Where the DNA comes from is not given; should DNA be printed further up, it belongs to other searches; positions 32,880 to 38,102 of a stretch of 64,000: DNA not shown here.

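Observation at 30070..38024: NfeD-like / flotillin / 1640-aa AAA+ ATPase operon: a membrane-microdomain pair with an undescribed giant partner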

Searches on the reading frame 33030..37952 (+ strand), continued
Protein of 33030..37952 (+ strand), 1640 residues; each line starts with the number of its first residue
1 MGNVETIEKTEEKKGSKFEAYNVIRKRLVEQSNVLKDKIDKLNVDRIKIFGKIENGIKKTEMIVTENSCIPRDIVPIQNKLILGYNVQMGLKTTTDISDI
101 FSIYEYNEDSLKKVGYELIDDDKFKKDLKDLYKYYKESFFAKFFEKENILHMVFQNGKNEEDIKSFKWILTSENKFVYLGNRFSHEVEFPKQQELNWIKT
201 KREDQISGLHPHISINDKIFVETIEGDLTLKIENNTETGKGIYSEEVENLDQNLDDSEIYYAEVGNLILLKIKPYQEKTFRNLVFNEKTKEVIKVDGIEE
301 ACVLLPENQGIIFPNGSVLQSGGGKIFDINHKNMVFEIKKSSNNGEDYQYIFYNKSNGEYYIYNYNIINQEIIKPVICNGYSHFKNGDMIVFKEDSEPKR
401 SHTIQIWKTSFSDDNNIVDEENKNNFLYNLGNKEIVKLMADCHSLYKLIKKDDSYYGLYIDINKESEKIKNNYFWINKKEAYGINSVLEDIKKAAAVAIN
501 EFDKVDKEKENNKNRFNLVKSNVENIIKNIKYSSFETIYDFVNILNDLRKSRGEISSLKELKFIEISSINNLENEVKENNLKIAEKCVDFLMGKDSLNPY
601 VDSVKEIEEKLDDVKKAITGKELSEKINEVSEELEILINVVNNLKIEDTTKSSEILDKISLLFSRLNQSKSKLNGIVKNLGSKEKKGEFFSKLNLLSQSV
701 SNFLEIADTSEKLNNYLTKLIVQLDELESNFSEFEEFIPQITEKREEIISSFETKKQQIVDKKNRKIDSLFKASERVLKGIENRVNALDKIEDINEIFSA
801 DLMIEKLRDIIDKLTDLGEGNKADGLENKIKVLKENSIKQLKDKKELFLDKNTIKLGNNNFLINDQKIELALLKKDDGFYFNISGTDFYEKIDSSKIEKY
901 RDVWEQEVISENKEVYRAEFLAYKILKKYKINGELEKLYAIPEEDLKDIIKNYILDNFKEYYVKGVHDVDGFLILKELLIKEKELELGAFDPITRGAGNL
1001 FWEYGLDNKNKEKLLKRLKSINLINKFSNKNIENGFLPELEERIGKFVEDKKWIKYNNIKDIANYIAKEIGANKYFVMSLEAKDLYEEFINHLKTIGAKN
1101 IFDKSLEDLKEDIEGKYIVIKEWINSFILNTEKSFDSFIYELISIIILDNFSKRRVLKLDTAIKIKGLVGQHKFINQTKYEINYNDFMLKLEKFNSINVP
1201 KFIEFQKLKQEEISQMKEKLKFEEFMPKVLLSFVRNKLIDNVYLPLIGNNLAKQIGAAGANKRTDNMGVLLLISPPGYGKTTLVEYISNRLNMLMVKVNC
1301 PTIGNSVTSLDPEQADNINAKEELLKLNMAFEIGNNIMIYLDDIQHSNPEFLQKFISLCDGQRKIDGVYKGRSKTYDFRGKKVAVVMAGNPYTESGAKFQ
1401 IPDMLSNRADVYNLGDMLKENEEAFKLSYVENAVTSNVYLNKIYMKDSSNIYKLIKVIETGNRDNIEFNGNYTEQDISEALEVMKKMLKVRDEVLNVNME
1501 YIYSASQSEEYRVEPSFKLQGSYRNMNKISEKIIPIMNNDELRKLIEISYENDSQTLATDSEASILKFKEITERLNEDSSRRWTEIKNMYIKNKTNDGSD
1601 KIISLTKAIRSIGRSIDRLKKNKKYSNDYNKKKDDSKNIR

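Call 71: find_homologous_proteins(query=L081:7935-13178:+, max_evalue=1e-10)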
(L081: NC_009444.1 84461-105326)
Query L081:7935-13178:+ (1748 aa): 5870 proteins with E <= 1e-10 among 8000 candidates; the best 120 are listed.
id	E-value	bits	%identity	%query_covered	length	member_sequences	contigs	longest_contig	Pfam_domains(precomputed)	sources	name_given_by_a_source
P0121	0.0e+0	3708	95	100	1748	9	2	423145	PF12458.14,PF00004.36,PF25472.2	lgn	-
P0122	0.0e+0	2821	75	94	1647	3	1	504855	PF12458.14,PF00004.36,PF25472.2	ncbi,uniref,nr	ncbi:DNA repair ATPase [Pseudomonas typographi]|uniref:DNA repair ATPase n=1 Tax=Pseudomonas typogra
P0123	0.0e+0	2488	64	99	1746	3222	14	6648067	PF12458.14,PF00004.36,PF07728.21,PF25472.2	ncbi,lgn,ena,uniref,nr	ncbi:DNA repair ATPase [Pseudomonas aeruginosa]|uniref:DNA repair ATPase n=1 Tax=Pseudomonas aerugin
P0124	0.0e+0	2487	64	99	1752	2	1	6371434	PF12458.14,PF00004.36,PF13401.13,PF07728.21,PF25472.2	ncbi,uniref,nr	ncbi:DNA repair ATPase [Pseudomonas sp. LPB0260]|uniref:DNA repair ATPase n=1 Tax=Pseudomonas sp. LP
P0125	0.0e+0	2484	64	99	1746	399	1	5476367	PF12458.14,PF00004.36,PF07728.21,PF25472.2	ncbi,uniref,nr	ncbi:DNA repair ATPase [Pseudomonas sihuiensis]|uniref:AAA domain (Dynein-related subfamily) n=1 Tax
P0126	0.0e+0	2483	64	99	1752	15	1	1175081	PF12458.14,PF00004.36,PF07728.21,PF25472.2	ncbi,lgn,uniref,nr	ncbi:DNA repair ATPase [Pseudomonas sp. PDM16]|uniref:DNA repair ATPase n=1 Tax=Pseudomonas sp. PDM1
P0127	0.0e+0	2482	64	99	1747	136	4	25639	PF12458.14,PF07728.21,PF25472.2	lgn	-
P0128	0.0e+0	2480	64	99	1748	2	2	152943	PF12458.14,PF00004.36,PF07728.21,PF25472.2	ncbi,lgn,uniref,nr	ncbi:DNA repair ATPase [Pseudomonas indica]|uniref:DNA repair ATPase n=1 Tax=Pseudomonas indica TaxI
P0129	0.0e+0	2476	64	99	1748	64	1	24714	PF12458.14,PF00004.36,PF07728.21,PF25472.2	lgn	-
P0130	0.0e+0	2476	64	99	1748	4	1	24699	PF12458.14,PF00004.36,PF07728.21,PF25472.2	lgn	-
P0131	0.0e+0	2471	64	100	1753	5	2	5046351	PF12458.14,PF00004.36,PF07728.21,PF25472.2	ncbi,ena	ncbi:DNA repair ATPase [Aquipseudomonas campi]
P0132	0.0e+0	2467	64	100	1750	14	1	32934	PF12458.14,PF00004.36,PF07728.21,PF25472.2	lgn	-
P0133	0.0e+0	2461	64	100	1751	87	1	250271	PF12458.14,PF00004.36,PF07728.21,PF25472.2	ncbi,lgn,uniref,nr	ncbi:DNA repair ATPase [Pseudomonas sp.]|uniref:DNA repair ATPase n=1 Tax=Pseudomonas sp. TaxID=306 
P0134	0.0e+0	2461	64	99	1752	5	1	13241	PF12458.14,PF00004.36,PF07728.21,PF25472.2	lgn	-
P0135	0.0e+0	2460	64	99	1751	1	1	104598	PF12458.14,PF00004.36,PF07728.21,PF25472.2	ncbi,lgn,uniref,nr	ncbi:DNA repair ATPase [Zestomonas carbonaria]|uniref:DNA repair protein n=1 Tax=Zestomonas carbonar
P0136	0.0e+0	2459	64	100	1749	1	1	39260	PF12458.14,PF00004.36,PF25472.2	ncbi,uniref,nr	ncbi:DNA repair ATPase [Pseudomonas sp. CAN2814]|uniref:DNA repair ATPase n=1 Tax=Pseudomonas sp. CA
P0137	0.0e+0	2458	64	99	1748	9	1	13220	PF12458.14,PF00004.36,PF07728.21,PF25472.2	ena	-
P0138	0.0e+0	2458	63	100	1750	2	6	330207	PF12458.14,PF00004.36,PF07728.21,PF25472.2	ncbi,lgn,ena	-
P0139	0.0e+0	2456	63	99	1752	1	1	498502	PF12458.14,PF00004.36,PF07728.21,PF25472.2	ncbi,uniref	ncbi:DNA repair ATPase [Pseudomonas zhanjiangensis]|uniref:DNA repair ATPase n=1 Tax=Pseudomonas zha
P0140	0.0e+0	2454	64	99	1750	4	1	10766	PF12458.14,PF00004.36,PF07728.21,PF25472.2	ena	-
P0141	0.0e+0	2451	64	100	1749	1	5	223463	PF12458.14,PF00004.36,PF07728.21,PF25472.2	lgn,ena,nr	nr:DNA repair ATPase [uncultured Pseudomonas sp.]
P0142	0.0e+0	2451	63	100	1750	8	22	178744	PF12458.14,PF00004.36,PF07728.21,PF25472.2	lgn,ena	-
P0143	0.0e+0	2448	63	100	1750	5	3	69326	PF12458.14,PF00004.36,PF07728.21,PF25472.2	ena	-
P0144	0.0e+0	2445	64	99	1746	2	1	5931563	PF12458.14,PF00004.36,PF07728.21,PF25472.2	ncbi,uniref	ncbi:DNA repair ATPase [Pseudomonas purpurea]|uniref:DNA repair ATPase n=1 Tax=Pseudomonas purpurea 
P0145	0.0e+0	2441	63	99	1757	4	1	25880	PF12458.14,PF00004.36,PF07728.21,PF25472.2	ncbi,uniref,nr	ncbi:DNA repair ATPase [Pseudomonas sp.]|uniref:DNA repair ATPase n=1 Tax=Pseudomonas sp. TaxID=306 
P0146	0.0e+0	2440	63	99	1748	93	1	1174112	PF12458.14,PF00004.36,PF07728.21,PF25472.2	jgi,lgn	-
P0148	0.0e+0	2432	63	99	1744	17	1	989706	PF12458.14,PF00004.36,PF07728.21,PF25472.2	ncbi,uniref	ncbi:DNA repair ATPase [Ectopseudomonas hydrolytica]|uniref:DNA repair ATPase n=1 Tax=Ectopseudomona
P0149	0.0e+0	2430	63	99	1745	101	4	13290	PF12458.14,PF00004.36,PF07728.21,PF25472.2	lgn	-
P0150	0.0e+0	2430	63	99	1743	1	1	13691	PF12458.14,PF00004.36,PF07728.21,PF25472.2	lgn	-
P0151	0.0e+0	2428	63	100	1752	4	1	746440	PF12458.14,PF00004.36,PF07728.21,PF25472.2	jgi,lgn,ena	-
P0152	0.0e+0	2427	63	99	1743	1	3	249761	PF12458.14,PF00004.36,PF07728.21,PF25472.2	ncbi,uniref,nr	ncbi:DNA repair protein [Pseudomonas daroniae]|uniref:DNA repair protein n=1 Tax=Phytopseudomonas da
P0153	0.0e+0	2426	63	99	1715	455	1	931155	PF12458.14,PF00004.36,PF07728.21,PF25472.2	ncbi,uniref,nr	ncbi:DNA repair ATPase [Pseudomonas sp. GW456-L15]|uniref:DNA repair ATPase n=1 Tax=Pseudomonas sp. 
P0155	0.0e+0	2422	63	99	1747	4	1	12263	PF12458.14,PF00004.36,PF07728.21,PF25472.2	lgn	-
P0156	0.0e+0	2422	63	99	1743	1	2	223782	PF12458.14,PF00004.36,PF07728.21,PF25472.2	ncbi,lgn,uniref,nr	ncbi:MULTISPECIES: DNA repair ATPase [Pseudomonas]|uniref:DNA repair protein n=1 Tax=Pseudomonas ful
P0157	0.0e+0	2421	63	99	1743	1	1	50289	PF12458.14,PF00004.36,PF07728.21,PF25472.2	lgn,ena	-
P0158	0.0e+0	2419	63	99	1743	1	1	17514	PF12458.14,PF00004.36,PF07728.21,PF25472.2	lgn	-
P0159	0.0e+0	2417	63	99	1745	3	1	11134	PF12458.14,PF00004.36,PF07728.21,PF25472.2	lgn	-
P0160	0.0e+0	2417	63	99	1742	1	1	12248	PF12458.14,PF00004.36,PF25472.2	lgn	-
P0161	0.0e+0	2417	63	99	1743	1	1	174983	PF12458.14,PF00004.36,PF07728.21,PF25472.2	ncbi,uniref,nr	ncbi:DNA repair ATPase [Phytopseudomonas daroniae]|uniref:DNA repair ATPase n=1 Tax=Phytopseudomonas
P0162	0.0e+0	2416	62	99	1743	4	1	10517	PF12458.14,PF00004.36,PF07728.21,PF25472.2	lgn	-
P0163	0.0e+0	2413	63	99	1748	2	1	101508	PF12458.14,PF00004.36,PF07728.21,PF25472.2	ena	-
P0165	0.0e+0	2409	63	100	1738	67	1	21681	PF12458.14,PF00004.36,PF07728.21,PF25472.2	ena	-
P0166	0.0e+0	2405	63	99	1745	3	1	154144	PF12458.14,PF00004.36,PF07728.21,PF25472.2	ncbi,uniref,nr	ncbi:DNA repair ATPase [Phytopseudomonas dryadis]|uniref:DNA repair protein n=1 Tax=Phytopseudomonas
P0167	0.0e+0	2400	62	99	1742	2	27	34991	PF12458.14,PF00004.36,PF07728.21,PF25472.2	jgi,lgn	jgi:MoxR-like ATPase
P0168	0.0e+0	2397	62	99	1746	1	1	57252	PF12458.14,PF00004.36,PF07728.21,PF25472.2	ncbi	-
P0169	0.0e+0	2396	61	99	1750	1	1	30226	PF12458.14,PF00004.36,PF07728.21,PF25472.2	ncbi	ncbi:MAG: DNA repair ATPase [Pseudomonas sp.]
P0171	0.0e+0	2392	62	99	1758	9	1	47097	PF12458.14,PF00004.36,PF07728.21,PF25472.2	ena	-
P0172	0.0e+0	2389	61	99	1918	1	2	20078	PF12458.14,PF00004.36,PF07728.21,PF25472.2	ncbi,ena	-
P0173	0.0e+0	2372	62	98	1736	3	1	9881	PF12458.14,PF00004.36,PF07728.21,PF25472.2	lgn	-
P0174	0.0e+0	2365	62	99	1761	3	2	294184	PF12458.14,PF00004.36,PF07728.21,PF25472.2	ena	-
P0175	0.0e+0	2363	65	94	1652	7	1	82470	PF12458.14,PF00004.36,PF07728.21,PF25472.2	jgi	jgi:hypothetical protein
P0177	0.0e+0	2341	63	64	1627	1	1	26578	PF12458.14,PF00004.36,PF07728.21,PF25472.2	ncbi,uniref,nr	ncbi:DNA repair ATPase [Pseudomonas aeruginosa]|uniref:DNA repair ATPase n=1 Tax=Pseudomonas aerugin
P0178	0.0e+0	2340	64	94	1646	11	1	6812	PF12458.14,PF00004.36,PF07728.21,PF25472.2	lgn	-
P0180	0.0e+0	2337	60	99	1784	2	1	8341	PF12458.14,PF00004.36,PF07728.21,PF25472.2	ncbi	ncbi:MAG: DNA repair ATPase [Lysobacter sp.]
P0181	0.0e+0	2334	61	98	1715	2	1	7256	PF12458.14,PF00004.36,PF07728.21,PF25472.2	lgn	-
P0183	0.0e+0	2328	61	98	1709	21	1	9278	PF12458.14,PF00004.36,PF07728.21,PF25472.2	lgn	-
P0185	0.0e+0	2324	60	99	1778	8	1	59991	PF12458.14,PF00004.36,PF13401.13,PF07728.21,PF25472.2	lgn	-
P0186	0.0e+0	2322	62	93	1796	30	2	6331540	PF12458.14,PF00004.36,PF07728.21,PF25472.2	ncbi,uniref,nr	ncbi:DNA repair ATPase [Lysobacter capsici]|uniref:DNA repair ATPase n=1 Tax=Lysobacter capsici TaxI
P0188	0.0e+0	2315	61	98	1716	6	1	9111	PF12458.14,PF00004.36,PF07728.21,PF25472.2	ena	-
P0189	0.0e+0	2315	60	99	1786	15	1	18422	PF12458.14,PF00004.36,PF13401.13,PF07728.21,PF25472.2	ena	-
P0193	0.0e+0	2305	60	98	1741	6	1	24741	PF12458.14,PF00004.36,PF07728.21,PF25472.2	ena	-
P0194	0.0e+0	2300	61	98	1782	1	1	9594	PF12458.14,PF00004.36,PF13401.13,PF07728.21,PF25472.2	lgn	-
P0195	0.0e+0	2297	60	98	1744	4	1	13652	PF12458.14,PF00004.36,PF07728.21,PF25472.2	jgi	-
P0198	0.0e+0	2292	59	98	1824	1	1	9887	PF12458.14,PF00004.36,PF13401.13,PF07728.21,PF25472.2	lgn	-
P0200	0.0e+0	2289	58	98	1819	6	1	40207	PF12458.14,PF00004.36,PF07728.21,PF25472.2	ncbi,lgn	-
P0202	0.0e+0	2283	59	99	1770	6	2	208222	PF12458.14,PF00004.36,PF07728.21,PF25472.2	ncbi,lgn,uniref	ncbi:DNA repair ATPase [Saezia sanguinis]|uniref:DNA repair ATPase n=1 Tax=Saezia sanguinis TaxID=19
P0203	0.0e+0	2283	62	94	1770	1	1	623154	PF12458.14,PF00004.36,PF07728.21,PF25472.2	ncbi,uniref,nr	ncbi:DNA repair ATPase [Lysobacter silvisoli]|uniref:AAA family ATPase n=1 Tax=Lysobacter silvisoli 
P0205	0.0e+0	2281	58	99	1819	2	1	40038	PF12458.14,PF00004.36,PF07728.21,PF25472.2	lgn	-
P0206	0.0e+0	2273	59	98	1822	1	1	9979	PF12458.14,PF00004.36,PF13401.13,PF07728.21,PF25472.2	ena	-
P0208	0.0e+0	2268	61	96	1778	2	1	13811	PF12458.14,PF00004.36,PF07728.21,PF25472.2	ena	-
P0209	0.0e+0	2267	58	99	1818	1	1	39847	PF12458.14,PF00004.36,PF07728.21,PF25472.2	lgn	-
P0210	0.0e+0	2264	61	94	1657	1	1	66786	PF12458.14,PF00004.36,PF07728.21,PF25472.2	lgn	-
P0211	0.0e+0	2264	61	97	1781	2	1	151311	PF12458.14,PF00004.36,PF13401.13,PF07728.21,PF25472.2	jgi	jgi:hypothetical protein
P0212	0.0e+0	2263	58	99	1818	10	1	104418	PF12458.14,PF00004.36,PF07728.21,PF25472.2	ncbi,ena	-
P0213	0.0e+0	2261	60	98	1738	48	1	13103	PF12458.14,PF00004.36,PF07728.21,PF25472.2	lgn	-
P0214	0.0e+0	2260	62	94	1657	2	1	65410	PF12458.14,PF00004.36,PF13401.13,PF07728.21,PF25472.2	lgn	-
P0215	0.0e+0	2260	60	98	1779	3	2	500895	PF12458.14,PF00004.36,PF07728.21,PF25472.2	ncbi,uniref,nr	ncbi:DNA repair ATPase [Flavobacterium sp. MXW15]|uniref:DNA repair ATPase n=1 Tax=Xanthomonas chiti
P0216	0.0e+0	2260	58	99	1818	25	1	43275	PF12458.14,PF00004.36,PF07728.21,PF25472.2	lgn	-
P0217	0.0e+0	2258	61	96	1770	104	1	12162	PF12458.14,PF00004.36,PF07728.21,PF25472.2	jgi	jgi:hypothetical protein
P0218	0.0e+0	2258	60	98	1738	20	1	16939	PF12458.14,PF00004.36,PF07728.21,PF25472.2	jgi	-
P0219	0.0e+0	2257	59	99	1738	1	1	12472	PF12458.14,PF00004.36,PF07728.21,PF25472.2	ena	-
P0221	0.0e+0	2257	61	96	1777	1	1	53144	PF12458.14,PF00004.36,PF07728.21,PF25472.2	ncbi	ncbi:MAG TPA: DNA repair ATPase [Xanthomonadaceae bacterium]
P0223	0.0e+0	2254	59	97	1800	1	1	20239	PF12458.14,PF00004.36,PF07728.21,PF25472.2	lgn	-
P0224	0.0e+0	2252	60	97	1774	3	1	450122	PF12458.14,PF00004.36,PF07728.21,PF25472.2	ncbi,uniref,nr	ncbi:DNA repair ATPase [Luteimonas huabeiensis]|uniref:DNA repair ATPase n=1 Tax=Luteimonas huabeien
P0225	0.0e+0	2251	60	98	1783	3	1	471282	PF12458.14,PF00004.36,PF07728.21,PF25472.2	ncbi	ncbi:DNA repair ATPase [Luteimonas sp. A501]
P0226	0.0e+0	2250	59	99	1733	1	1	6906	PF12458.14,PF00004.36,PF07728.21,PF25472.2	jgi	-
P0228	0.0e+0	2247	59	98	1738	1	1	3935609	PF12458.14,PF00004.36,PF07728.21,PF25472.2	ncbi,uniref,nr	ncbi:DNA repair ATPase [Halopseudomonas maritima]|uniref:DNA repair ATPase n=1 Tax=Halopseudomonas m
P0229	0.0e+0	2246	60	98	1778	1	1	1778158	PF12458.14,PF00004.36,PF07728.21,PF25472.2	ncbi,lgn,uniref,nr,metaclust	ncbi:AAA domain (dynein-related subfamily) [Pseudoxanthomonas sp. GM95]|uniref:DNA repair ATPase n=1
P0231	0.0e+0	2245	60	97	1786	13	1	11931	PF12458.14,PF00004.36,PF07728.21,PF25472.2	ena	-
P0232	0.0e+0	2242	61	94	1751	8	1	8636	PF12458.14,PF00004.36,PF07728.21,PF25472.2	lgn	-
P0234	0.0e+0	2240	62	93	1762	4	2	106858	PF12458.14,PF00004.36,PF07728.21,PF25472.2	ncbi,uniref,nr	ncbi:DNA repair ATPase [Marilutibacter aestuarii]|uniref:AAA family ATPase n=1 Tax=Marilutibacter ae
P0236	0.0e+0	2239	60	96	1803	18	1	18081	PF12458.14,PF00004.36,PF13401.13,PF25472.2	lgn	-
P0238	0.0e+0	2239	59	99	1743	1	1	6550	PF12458.14,PF00004.36,PF13401.13,PF07728.21,PF25472.2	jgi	jgi:hypothetical protein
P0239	0.0e+0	2239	57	100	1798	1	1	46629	PF12458.14,PF00004.36,PF13401.13,PF07728.21,PF25472.2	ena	-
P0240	0.0e+0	2237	58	99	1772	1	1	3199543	PF12458.14,PF00004.36,PF07728.21,PF25472.2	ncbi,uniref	ncbi:DNA repair ATPase [Neisseria sp. Ec49-e6-T10]|uniref:DNA repair ATPase n=1 Tax=Neisseria sp. Ec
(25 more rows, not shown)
